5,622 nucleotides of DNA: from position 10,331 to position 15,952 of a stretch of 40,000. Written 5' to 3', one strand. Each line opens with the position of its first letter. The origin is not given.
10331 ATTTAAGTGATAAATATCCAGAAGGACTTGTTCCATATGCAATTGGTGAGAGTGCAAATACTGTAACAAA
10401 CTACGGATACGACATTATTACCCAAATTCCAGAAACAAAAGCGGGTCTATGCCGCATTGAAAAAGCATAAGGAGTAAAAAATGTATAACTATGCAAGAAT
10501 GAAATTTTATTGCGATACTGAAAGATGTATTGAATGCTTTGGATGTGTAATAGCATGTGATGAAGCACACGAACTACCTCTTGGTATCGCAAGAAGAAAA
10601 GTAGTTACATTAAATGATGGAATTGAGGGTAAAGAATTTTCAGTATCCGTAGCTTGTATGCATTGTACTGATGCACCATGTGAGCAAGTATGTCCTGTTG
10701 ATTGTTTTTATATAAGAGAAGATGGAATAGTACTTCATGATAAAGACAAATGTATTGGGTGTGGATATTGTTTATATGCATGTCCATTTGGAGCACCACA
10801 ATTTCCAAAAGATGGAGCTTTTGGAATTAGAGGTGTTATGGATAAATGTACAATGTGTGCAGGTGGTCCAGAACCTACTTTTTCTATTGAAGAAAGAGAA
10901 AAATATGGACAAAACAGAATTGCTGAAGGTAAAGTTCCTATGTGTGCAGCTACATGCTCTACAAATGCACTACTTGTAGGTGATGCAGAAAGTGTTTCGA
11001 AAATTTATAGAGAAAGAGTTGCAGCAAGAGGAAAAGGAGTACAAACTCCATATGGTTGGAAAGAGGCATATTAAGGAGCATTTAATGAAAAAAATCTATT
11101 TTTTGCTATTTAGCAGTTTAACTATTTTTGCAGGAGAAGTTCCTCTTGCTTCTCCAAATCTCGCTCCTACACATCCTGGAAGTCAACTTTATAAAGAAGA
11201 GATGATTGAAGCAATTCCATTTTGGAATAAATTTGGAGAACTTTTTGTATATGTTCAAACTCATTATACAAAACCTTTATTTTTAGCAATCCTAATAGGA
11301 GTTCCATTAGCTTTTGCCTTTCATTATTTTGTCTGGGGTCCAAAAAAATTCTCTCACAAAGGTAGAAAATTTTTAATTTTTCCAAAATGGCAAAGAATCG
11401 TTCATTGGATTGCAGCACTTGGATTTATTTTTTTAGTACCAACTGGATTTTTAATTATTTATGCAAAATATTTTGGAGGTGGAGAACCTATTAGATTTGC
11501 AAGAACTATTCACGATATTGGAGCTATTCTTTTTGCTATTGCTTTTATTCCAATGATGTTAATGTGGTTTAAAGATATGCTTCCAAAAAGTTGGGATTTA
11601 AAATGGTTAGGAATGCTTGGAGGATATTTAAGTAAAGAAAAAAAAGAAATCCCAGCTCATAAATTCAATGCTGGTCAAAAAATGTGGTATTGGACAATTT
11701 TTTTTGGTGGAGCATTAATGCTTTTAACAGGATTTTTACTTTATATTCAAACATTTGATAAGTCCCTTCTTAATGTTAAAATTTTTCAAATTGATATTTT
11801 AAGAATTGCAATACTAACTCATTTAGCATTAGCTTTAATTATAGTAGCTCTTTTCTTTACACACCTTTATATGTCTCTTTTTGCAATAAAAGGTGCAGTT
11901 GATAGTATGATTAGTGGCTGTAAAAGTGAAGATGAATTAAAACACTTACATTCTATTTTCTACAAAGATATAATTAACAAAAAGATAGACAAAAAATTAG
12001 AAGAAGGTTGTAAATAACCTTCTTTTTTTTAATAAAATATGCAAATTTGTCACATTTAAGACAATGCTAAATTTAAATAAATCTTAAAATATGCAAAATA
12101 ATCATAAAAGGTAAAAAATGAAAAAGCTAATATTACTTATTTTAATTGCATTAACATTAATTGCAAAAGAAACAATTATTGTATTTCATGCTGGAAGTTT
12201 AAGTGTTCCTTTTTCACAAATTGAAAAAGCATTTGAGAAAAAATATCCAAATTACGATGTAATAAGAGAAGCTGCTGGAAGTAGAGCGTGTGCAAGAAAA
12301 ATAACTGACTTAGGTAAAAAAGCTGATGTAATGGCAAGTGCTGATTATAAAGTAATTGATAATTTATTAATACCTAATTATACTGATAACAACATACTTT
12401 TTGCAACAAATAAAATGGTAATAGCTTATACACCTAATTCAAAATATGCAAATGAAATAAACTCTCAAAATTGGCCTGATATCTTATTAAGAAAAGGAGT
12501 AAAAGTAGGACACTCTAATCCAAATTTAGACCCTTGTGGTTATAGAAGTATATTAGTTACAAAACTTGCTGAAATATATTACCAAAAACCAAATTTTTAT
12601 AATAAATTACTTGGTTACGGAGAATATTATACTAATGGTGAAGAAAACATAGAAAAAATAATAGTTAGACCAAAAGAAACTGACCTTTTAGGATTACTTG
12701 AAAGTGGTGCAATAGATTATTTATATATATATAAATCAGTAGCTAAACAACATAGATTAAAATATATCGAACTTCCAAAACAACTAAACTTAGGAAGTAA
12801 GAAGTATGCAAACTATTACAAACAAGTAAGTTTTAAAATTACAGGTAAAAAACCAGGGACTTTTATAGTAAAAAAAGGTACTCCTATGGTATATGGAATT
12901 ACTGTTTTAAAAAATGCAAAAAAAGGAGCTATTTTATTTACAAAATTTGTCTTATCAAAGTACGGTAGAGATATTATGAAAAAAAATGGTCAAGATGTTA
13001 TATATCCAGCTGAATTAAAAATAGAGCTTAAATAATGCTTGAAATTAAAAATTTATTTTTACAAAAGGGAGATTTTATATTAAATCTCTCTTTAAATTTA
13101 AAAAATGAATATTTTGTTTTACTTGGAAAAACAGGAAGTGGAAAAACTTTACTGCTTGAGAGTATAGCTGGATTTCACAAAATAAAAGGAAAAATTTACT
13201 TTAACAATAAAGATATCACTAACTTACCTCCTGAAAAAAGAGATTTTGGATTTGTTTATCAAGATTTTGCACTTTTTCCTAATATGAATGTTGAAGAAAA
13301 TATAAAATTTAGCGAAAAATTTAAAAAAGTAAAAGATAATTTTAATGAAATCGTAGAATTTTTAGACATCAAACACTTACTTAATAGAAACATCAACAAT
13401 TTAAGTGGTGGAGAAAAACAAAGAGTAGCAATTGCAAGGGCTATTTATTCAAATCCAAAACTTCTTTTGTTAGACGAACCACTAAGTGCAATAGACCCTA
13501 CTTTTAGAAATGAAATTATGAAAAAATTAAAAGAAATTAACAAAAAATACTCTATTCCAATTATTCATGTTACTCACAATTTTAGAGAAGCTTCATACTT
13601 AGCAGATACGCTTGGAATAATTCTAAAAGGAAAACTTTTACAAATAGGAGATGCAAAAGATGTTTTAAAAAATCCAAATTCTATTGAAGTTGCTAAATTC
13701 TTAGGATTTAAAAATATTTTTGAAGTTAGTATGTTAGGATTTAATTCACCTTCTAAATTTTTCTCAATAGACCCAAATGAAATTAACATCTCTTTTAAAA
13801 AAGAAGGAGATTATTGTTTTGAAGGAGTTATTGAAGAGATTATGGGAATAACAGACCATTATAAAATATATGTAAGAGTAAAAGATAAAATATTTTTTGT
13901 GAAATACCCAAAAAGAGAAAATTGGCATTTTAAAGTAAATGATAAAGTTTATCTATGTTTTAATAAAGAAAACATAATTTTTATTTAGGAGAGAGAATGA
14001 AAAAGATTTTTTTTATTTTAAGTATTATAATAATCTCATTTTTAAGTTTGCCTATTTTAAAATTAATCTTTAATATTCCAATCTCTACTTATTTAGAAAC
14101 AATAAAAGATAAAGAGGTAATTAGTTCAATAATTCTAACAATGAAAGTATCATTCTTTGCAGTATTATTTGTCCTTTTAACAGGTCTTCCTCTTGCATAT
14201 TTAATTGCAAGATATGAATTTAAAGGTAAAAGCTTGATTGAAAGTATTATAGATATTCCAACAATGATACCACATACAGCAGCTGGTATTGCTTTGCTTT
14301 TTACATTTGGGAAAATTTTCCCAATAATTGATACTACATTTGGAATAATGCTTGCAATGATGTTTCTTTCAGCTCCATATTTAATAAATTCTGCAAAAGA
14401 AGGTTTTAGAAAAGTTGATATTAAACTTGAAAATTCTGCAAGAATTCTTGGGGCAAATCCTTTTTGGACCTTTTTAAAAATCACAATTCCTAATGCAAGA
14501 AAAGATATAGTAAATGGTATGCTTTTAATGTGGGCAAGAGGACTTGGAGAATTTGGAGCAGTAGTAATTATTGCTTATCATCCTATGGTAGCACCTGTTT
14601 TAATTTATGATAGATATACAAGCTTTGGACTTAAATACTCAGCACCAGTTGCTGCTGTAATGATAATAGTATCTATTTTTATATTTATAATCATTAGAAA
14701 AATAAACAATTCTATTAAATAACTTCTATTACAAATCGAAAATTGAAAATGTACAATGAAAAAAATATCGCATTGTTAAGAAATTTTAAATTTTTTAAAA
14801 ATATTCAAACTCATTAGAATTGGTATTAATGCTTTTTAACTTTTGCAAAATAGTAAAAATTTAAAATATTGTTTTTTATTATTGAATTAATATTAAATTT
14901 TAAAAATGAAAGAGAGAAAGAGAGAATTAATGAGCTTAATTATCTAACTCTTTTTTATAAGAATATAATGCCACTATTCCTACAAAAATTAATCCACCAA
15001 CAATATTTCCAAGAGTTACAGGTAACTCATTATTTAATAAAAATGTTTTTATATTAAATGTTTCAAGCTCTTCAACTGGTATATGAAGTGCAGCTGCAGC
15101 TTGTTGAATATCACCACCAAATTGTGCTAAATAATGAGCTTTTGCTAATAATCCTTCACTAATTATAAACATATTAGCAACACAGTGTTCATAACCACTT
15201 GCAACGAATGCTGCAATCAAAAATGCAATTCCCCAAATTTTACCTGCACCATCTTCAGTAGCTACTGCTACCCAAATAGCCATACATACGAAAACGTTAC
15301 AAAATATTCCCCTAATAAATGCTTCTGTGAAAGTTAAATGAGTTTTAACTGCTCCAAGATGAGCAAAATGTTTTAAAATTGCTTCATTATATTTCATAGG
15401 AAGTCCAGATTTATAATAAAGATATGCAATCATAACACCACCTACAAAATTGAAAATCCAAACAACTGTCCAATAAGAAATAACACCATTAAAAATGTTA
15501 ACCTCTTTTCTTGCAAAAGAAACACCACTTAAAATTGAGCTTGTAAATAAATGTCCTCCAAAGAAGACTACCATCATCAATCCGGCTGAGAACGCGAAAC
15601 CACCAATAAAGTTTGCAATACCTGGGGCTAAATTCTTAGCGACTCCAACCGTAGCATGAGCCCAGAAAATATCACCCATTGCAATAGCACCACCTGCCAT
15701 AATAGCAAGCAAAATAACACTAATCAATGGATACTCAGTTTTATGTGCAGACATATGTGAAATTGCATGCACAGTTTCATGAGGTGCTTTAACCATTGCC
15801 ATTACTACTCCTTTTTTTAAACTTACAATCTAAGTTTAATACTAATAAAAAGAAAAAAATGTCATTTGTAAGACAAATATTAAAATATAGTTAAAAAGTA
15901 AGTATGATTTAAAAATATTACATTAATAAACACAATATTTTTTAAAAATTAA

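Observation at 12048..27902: Shared 16-bp operator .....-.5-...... at class-II-like position in the wtpA, focA and fdhF-hyf promoters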

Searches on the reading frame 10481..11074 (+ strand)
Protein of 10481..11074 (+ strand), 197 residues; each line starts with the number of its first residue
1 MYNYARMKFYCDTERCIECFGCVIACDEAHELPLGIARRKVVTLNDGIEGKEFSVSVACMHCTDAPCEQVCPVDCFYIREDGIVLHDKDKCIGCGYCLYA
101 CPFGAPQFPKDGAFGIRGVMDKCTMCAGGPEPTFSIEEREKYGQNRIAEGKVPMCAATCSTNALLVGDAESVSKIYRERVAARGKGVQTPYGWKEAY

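Call 23: search_protein_families(library=pfam, proteins=[window:10481-11074:+])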
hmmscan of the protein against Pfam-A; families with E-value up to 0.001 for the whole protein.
window:10481-11074:+ (197 aa): 10 families
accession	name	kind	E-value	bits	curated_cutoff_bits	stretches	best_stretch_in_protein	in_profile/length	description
PF13247.11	Fer4_11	-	3.1e-12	47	26.2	1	55-127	6-75/100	4Fe-4S dicluster domain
PF12838.12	Fer4_7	-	5.5e-10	40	27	1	90-163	1-52/52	4Fe-4S dicluster domain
PF13187.11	Fer4_9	-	1.2e-08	35.3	27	1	90-162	1-50/52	4Fe-4S dicluster domain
PF13237.11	Fer4_10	-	1.9e-08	34.6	25.5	1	84-127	2-46/53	4Fe-4S dicluster domain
PF00037.32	Fer4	-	2e-08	34.1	21.1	1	86-106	3-23/24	4Fe-4S binding domain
PF12837.12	Fer4_6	-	2.2e-08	34.1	25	1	83-106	1-24/24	4Fe-4S binding domain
PF12797.12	Fer4_2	-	1.2e-07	31.6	24.5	1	83-103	2-22/22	4Fe-4S binding domain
PF14697.11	Fer4_21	-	3.4e-06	27.5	35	2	58-103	7-53/59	4Fe-4S dicluster domain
PF25160.1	LdpA_Fe-S-bd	-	8e-05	22.8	27.6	1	64-104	6-41/49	LdpA Fe-S cluster-binding domain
PF13183.11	Fer4_8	-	0.00084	20.3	27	0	14-74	3-67/68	4Fe-4S dicluster domain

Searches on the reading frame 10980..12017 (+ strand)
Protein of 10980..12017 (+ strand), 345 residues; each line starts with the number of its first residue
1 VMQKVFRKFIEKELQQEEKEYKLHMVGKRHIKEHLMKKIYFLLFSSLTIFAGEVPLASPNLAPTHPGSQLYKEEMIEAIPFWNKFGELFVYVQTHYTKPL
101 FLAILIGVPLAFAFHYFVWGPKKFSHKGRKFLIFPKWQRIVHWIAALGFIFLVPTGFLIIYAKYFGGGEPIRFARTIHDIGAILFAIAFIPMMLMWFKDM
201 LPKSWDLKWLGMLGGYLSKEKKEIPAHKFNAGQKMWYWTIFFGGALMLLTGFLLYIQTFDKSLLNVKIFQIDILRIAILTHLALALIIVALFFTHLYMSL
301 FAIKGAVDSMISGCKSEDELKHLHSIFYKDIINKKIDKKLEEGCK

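Call 8: search_protein_families(library=pfam, proteins=[window:10980-12017:+])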
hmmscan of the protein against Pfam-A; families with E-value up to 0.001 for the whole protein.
window:10980-12017:+ (345 aa): 1 family
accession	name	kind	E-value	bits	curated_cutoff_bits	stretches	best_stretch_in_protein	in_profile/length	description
PF01292.26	Ni_hydr_CYTB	-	2.7e-24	86.4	30.1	1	134-313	2-179/179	Prokaryotic cytochrome b561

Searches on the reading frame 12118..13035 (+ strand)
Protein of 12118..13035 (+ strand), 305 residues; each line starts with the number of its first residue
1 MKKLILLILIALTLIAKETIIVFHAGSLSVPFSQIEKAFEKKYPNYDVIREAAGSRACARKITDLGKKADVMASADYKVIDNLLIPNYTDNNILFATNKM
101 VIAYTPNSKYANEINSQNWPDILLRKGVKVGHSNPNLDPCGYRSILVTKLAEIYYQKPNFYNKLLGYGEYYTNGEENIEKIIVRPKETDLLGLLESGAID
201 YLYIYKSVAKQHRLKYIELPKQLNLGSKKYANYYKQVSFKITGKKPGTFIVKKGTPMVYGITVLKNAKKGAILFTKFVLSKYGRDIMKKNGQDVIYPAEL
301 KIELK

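Call 8: search_protein_families(library=pfam, proteins=[window:12118-13035:+])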
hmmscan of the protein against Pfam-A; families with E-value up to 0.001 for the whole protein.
window:12118-13035:+ (305 aa): 2 families
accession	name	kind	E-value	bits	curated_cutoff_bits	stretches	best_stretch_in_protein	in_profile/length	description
PF13531.11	SBP_bac_11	-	1e-30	107.6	25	1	21-291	2-225/227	Bacterial extracellular solute-binding protein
PF01547.30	SBP_bac_1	-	2.3e-07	31.6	26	1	35-281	14-303/307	Bacterial extracellular solute-binding protein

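Call 40: find_related_loci(query=window:12118-13035:+, collection=metagenome_contigs, flank=3000)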
Query window:12118-13035:+ (305 aa) in metagenome_contigs; peptide patterns used: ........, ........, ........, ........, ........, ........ (x = any residue, [..] = any of these).
423 stretches matched a pattern; 196 encode a relative of the query (tblastn E <= 1e-3); the best 80 are kept; 80 distinct loci.
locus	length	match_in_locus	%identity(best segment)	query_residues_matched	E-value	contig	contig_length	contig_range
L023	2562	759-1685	75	1-301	5e-161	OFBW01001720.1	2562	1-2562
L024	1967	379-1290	76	1-303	4e-163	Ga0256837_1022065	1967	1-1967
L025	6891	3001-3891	76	1-295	1e-148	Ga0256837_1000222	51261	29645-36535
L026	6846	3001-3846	79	18-297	1e-148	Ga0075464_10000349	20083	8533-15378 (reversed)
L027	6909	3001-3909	74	1-297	3e-148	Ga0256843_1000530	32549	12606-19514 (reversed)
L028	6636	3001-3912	71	1-297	3e-146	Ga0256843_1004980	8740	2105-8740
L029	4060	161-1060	70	4-298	7e-143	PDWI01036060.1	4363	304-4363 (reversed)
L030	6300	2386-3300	71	1-297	2e-140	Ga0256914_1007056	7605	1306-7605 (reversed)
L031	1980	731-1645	70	1-297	2e-150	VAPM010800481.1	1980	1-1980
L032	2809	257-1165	70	1-297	4e-147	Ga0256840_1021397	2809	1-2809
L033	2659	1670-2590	68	1-298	7e-146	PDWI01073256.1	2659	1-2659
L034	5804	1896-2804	68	1-298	3e-137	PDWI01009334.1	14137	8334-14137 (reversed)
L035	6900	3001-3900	69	4-298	2e-137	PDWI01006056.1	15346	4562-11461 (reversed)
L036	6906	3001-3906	68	4-297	3e-137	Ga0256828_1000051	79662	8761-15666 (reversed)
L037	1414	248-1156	70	1-297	3e-149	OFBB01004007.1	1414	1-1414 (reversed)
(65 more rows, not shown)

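Call 53: search_protein_families(library=ncbifam, proteins=[window:12118-13035:+], max_evalue=0.01)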
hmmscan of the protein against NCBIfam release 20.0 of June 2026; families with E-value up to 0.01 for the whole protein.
window:12118-13035:+ (305 aa): 10 families
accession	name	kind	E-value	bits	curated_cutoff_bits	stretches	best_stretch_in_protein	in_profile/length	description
NF003196.0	PRK04168.1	equivalog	8e-120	399.7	355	1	16-299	30-321/338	tungstate ABC transporter substrate-binding protein WtpA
TIGR03730.1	tungstate_WtpA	equivalog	2.6e-105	351.4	242.75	1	19-274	2-271/275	tungstate ABC transporter substrate-binding protein WtpA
NF002918.0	PRK03537.1-4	equivalog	6.9e-20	71.4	288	1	18-225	6-206/246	molybdate ABC transporter substrate-binding protein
NF002917.0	PRK03537.1-3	equivalog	6.2e-17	61.6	264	1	1-152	5-151/267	molybdate ABC transporter substrate-binding protein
NF002920.0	PRK03537.2-1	equivalog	1.5e-11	44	470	1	18-142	24-148/314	molybdate ABC transporter substrate-binding protein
NF002919.0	PRK03537.1-6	equivalog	1.2e-09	38.1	482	1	20-177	34-183/275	molybdate ABC transporter substrate-binding protein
TIGR01256.1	modA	equivalog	2.8e-09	37.2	62.5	1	25-153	1-125/217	molybdate ABC transporter substrate-binding protein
NF002916.0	PRK03537.1-2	equivalog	3.8e-09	36.4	359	1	20-142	5-121/244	molybdate ABC transporter substrate-binding protein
NF007958.0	PRK10677.1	equivalog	2.6e-08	33.2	253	1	5-141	13-149/256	molybdate ABC transporter substrate-binding protein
NF002915.0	PRK03537.1-1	equivalog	0.0033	16.9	383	1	23-142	4-114/236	molybdate ABC transporter substrate-binding protein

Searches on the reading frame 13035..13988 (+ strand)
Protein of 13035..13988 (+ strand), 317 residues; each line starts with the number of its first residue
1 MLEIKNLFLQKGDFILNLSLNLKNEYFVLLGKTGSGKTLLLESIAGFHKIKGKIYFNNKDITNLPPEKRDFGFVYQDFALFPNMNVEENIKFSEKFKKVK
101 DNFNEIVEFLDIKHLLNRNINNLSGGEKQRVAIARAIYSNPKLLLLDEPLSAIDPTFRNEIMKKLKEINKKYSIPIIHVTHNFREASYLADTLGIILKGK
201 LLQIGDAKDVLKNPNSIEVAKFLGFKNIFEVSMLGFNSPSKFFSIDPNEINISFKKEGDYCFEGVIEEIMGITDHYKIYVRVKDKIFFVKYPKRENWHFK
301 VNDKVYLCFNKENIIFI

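Call 8: search_protein_families(library=pfam, proteins=[window:13035-13988:+])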
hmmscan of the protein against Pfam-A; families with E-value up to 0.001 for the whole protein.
window:13035-13988:+ (317 aa): 3 families
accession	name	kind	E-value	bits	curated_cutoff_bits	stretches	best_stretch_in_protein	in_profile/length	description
PF00005.33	ABC_tran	-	3.3e-31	109.2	25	1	19-150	5-136/137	ABC transporter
PF13304.12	AAA_21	-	1.5e-07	32.2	27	1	66-182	191-299/304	AAA domain, putative AbiEii toxin, Type IV TA system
PF02463.25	SMC_N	-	5.2e-06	26.5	40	0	106-185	117-203/220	RecF/RecN/SMC N terminal domain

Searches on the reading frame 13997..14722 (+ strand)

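Call 8: search_protein_families(library=pfam, proteins=[window:13997-14722:+])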
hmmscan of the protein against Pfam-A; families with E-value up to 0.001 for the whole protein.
window:13997-14722:+ (241 aa): 1 family
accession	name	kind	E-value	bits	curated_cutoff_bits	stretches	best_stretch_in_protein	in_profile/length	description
PF00528.27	BPD_transp_1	-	7e-16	58.9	26.4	1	63-233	1-174/184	Binding-protein-dependent transport system inner membrane component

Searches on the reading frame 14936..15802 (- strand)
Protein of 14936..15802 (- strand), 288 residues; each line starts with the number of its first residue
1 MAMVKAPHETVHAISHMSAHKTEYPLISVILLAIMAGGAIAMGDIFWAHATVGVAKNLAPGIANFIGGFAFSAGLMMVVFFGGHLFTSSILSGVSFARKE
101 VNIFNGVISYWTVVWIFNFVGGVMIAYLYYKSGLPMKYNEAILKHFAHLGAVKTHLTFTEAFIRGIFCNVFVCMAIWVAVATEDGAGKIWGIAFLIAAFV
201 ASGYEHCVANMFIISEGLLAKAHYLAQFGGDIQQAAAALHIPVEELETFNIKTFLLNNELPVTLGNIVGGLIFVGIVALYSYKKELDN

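Call 8: search_protein_families(library=pfam, proteins=[window:14936-15802:-])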
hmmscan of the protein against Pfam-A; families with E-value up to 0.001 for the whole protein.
window:14936-15802:- (288 aa): 1 family
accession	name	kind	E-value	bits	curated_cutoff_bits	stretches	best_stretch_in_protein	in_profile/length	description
PF01226.23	Form_Nir_trans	-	1.3e-62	211.7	34.6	1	9-280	1-240/240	Formate/nitrite transporter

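Call 35: find_homologous_proteins(query=window:14936-15802:-, max_evalue=1e-60)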
Query window:14936-15802:- (288 aa): 116 proteins with E <= 1e-60 among 7496 candidates.
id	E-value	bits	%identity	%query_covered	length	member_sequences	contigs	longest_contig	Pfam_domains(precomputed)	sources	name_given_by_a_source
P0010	1.0e-182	624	100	99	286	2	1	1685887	PF01226.24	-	-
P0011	1.7e-147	509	78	99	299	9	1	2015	PF01226.24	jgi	jgi:formate/nitrite transporter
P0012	2.7e-145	501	78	99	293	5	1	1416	PF01226.24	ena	-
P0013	1.4e-142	493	77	99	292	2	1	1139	PF01226.24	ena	-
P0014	7.9e-139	480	74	99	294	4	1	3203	PF01226.24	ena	-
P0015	5.7e-137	474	73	99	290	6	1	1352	PF01226.24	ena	-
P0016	3.0e-117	409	67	98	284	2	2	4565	PF01226.24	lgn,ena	-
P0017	3.1e-116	406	68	98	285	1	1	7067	PF01226.24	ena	-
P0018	1.3e-115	404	65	98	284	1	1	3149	PF01226.24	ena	-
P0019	3.4e-115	403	69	98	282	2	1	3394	PF01226.24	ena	-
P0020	4.4e-115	402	63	99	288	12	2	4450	PF01226.24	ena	-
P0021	6.0e-115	402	66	98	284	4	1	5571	PF01226.24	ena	-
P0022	8.0e-115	401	65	98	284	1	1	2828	PF01226.24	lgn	-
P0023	1.5e-114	401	65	98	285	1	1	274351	PF01226.24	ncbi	-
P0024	1.1e-113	398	68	98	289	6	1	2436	PF01226.24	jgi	jgi:formate transporter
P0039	7.7e-111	388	66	98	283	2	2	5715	PF01226.24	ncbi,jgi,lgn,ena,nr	ncbi:MAG TPA: formate/nitrite transporter family protein [Nautiliaceae bacterium]|nr:formate/nitrite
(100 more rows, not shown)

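Call 36: find_encoding_contigs(protein=P0014, flank=5000, max_places=2)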
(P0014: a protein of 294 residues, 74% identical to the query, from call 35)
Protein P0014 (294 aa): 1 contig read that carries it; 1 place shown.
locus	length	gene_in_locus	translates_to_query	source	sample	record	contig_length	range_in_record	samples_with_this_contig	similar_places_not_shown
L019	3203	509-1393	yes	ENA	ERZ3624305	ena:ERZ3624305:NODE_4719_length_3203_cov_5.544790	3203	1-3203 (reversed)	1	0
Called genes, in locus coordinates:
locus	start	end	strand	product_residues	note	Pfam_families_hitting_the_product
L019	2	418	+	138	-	?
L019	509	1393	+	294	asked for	PF01226:Form_Nir_trans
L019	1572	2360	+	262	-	PF02634:FdhD-NarQ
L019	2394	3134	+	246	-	PF00126:HTH_1 (weak)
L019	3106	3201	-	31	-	?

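Call 37: find_encoding_contigs(protein=P0011, flank=5000, max_places=2)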
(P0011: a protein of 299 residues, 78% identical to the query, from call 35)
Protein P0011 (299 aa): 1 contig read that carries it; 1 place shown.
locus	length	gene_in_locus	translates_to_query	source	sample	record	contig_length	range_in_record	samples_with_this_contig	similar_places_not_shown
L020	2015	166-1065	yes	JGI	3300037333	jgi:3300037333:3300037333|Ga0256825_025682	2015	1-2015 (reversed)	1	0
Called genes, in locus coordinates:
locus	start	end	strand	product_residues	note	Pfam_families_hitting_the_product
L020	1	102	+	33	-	?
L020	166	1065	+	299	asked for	PF01226:Form_Nir_trans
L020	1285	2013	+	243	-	?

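Call 38: find_encoding_contigs(protein=P0039, flank=6000, max_places=2)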
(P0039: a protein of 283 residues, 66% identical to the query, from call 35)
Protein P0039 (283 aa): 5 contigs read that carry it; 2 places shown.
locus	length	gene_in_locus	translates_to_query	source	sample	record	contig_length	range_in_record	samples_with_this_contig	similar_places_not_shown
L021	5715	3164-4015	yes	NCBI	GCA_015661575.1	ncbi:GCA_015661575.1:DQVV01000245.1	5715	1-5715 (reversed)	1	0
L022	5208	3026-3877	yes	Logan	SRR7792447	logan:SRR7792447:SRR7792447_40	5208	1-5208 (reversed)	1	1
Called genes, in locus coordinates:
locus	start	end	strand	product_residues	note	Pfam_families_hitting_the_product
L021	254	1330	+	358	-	-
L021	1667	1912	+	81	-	-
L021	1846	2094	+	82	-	-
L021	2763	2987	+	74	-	-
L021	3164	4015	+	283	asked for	PF01226:Form_Nir_trans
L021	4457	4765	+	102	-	-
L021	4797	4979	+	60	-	-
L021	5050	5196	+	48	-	PF01527:HTH_Tnp_1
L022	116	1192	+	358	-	-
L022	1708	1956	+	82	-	-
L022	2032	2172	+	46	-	-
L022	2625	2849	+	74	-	-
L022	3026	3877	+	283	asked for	PF01226:Form_Nir_trans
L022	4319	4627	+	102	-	-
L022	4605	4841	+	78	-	-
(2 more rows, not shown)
